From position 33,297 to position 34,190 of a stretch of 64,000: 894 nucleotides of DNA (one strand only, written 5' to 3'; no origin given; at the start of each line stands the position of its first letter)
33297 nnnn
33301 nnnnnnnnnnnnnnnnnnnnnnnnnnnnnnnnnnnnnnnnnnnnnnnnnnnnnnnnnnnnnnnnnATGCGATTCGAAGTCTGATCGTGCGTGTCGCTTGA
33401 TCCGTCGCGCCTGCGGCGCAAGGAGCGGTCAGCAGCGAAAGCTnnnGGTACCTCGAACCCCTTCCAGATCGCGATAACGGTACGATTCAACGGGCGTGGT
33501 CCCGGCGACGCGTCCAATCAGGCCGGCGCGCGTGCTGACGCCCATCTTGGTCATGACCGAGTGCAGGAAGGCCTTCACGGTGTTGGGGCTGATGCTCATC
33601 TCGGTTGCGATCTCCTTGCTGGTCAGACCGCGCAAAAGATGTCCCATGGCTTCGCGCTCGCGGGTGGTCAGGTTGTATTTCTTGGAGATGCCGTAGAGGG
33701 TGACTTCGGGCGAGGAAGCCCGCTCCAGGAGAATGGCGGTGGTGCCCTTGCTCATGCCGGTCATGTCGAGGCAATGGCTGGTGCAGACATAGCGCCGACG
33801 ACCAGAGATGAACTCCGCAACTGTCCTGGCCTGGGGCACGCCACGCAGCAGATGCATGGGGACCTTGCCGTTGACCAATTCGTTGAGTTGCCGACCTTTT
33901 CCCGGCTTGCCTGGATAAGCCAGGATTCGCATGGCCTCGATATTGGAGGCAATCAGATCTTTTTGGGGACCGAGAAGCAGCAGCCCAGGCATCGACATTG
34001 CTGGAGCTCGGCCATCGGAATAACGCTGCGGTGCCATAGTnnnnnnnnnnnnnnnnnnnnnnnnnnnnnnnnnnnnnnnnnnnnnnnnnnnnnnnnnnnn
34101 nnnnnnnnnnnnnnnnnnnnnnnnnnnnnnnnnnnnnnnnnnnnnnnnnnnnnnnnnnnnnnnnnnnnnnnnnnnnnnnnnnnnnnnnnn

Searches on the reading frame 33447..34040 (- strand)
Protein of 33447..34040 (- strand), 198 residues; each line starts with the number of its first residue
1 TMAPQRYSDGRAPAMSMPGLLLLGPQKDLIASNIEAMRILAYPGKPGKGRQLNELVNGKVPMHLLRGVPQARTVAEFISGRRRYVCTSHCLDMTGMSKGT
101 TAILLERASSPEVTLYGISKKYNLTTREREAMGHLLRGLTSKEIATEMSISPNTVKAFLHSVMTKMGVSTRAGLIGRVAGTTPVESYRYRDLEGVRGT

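Call 83: predict_structure(alignment_id=A3)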
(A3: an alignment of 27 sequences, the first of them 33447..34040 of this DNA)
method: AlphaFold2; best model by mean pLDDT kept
length: 198 residues; sequences in the alignment: 27
mean_pLDDT: 79.0   pTM: 0.57
mean pLDDT of the five models: 79.0, 77.3, 76.7, 76.5, 75.0
residues with pLDDT >= 90: 75; 70-90: 71; 50-70: 25; < 50: 27
segments of 3 or more residues with pLDDT < 50: 1-14, 187-198
pLDDT, mean of each block of 10 residues (from residue 1): 39 67 90 92 74 84 75 82 87 74 84 72 94 91 97 98 93 82 53 44
secondary structure, 60 per line:
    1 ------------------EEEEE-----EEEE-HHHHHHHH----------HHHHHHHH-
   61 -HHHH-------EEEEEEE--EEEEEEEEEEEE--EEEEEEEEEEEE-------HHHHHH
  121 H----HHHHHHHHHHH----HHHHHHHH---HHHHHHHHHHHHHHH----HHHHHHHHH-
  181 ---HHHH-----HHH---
elements in order: E19-23 E29-32 H34-41 H52-59 H62-65 E73-79 E82-93 E96-107 H115-121 H126-136 H141-148 H152-166 H171-179 H184-187

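Call 86: fold_search(model_id=the predicted structure, library=pdb)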
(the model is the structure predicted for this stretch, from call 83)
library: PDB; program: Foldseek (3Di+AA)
matches with E <= 10: 1073; with E <= 0.001: 16
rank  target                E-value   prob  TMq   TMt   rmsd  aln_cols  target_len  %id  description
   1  3p7n_A                1.7e-05  1.00  0.35  0.36  15.6       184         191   18  Crystal structure of light activated transcription factor El222 from Erythrobacter litoralis (released 2011-05-25)
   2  6ide_A                2.1e-05  1.00  0.36  0.32  12.4       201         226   14  Crystal structure of the Vibrio cholera VqmA-Ligand-DNA complex provides molecular mechanisms for drug design (released 2019-01-16)
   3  8a5r                  2.7e-05  1.00  0.30  0.29  15.9       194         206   16  Crystal structure of light-activated DNA-binding protein EL222 from Erythrobacter litoralis crystallized and measured in (released 2023-07-05)
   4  7dwm_A                3.1e-05  1.00  0.35  0.32  14.1       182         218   17  Crystal structure of the phage VqmA-DPO complex (released 2021-05-05)
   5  7dwm_B                7.1e-05  1.00  0.35  0.33  12.4       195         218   15  Crystal structure of the phage VqmA-DPO complex (released 2021-05-05)
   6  6ugl_A                8.4e-05  1.00  0.31  0.29  15.0       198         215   13  Vibrio cholerae quorum-sensing receptor VqmA bound to its autoinducer ligand DPO (released 2020-01-29)
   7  6kju_A                1.2e-04  1.00  0.33  0.30  13.9       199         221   14  Huge conformation shift of Vibrio cholerae VqmA dimer in the absence of target DNA provides insight into DNA-binding m (released 2019-11-13)
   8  6ugl_B                1.2e-04  1.00  0.31  0.29  14.7       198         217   13  Vibrio cholerae quorum-sensing receptor VqmA bound to its autoinducer ligand DPO (released 2020-01-29)
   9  6kju_B                1.4e-04  1.00  0.33  0.29  14.5       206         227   13  Huge conformation shift of Vibrio cholerae VqmA dimer in the absence of target DNA provides insight into DNA-binding m (released 2019-11-13)
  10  6ide_B                2.1e-04  1.00  0.35  0.32  12.5       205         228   14  Crystal structure of the Vibrio cholera VqmA-Ligand-DNA complex provides molecular mechanisms for drug design (released 2019-01-16)
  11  3qp5_D                4.5e-04  1.00  0.30  0.26  20.1       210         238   18  Crystal structure of CviR bound to antagonist chlorolactone (CL) (released 2011-03-30)
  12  4y15_B                6.0e-04  1.00  0.31  0.26  16.7       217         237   16  SdiA in complex with 3-oxo-C6-homoserine lactone (released 2015-04-08)
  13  4y15_A                6.8e-04  0.99  0.30  0.26  16.7       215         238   16  SdiA in complex with 3-oxo-C6-homoserine lactone (released 2015-04-08)
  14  3qp5_C                6.8e-04  0.99  0.27  0.24  20.4       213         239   18  Crystal structure of CviR bound to antagonist chlorolactone (CL) (released 2011-03-30)
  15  7r3h_C                8.1e-04  0.99  0.28  0.24  17.4       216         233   13  PROSS optimitzed variant of RhlR (75 mutations) in complex with native autoinducer C4-HSL (released 2022-12-14)
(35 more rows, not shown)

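Call 93: search_protein_families(library=pfam, proteins=[window:33447-34040:-], max_evalue=0.01)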
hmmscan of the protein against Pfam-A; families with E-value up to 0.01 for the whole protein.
window:33447-34040:- (198 aa): 4 families
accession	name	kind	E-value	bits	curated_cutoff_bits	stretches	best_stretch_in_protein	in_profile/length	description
PF00196.25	GerE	-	2.4e-15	56.3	23.5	1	123-175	2-54/57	Bacterial regulatory proteins, luxR family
PF08281.18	Sigma70_r4_2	-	8.8e-06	25.7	25.7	1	124-165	11-53/54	Sigma-70, region 4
PF13384.12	HTH_23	-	0.0035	17.6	24.6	0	130-161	9-40/50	Homeodomain-like domain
PF04545.22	Sigma70_r4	-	0.0079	16.1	24.1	0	136-165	18-47/50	Sigma-70, region 4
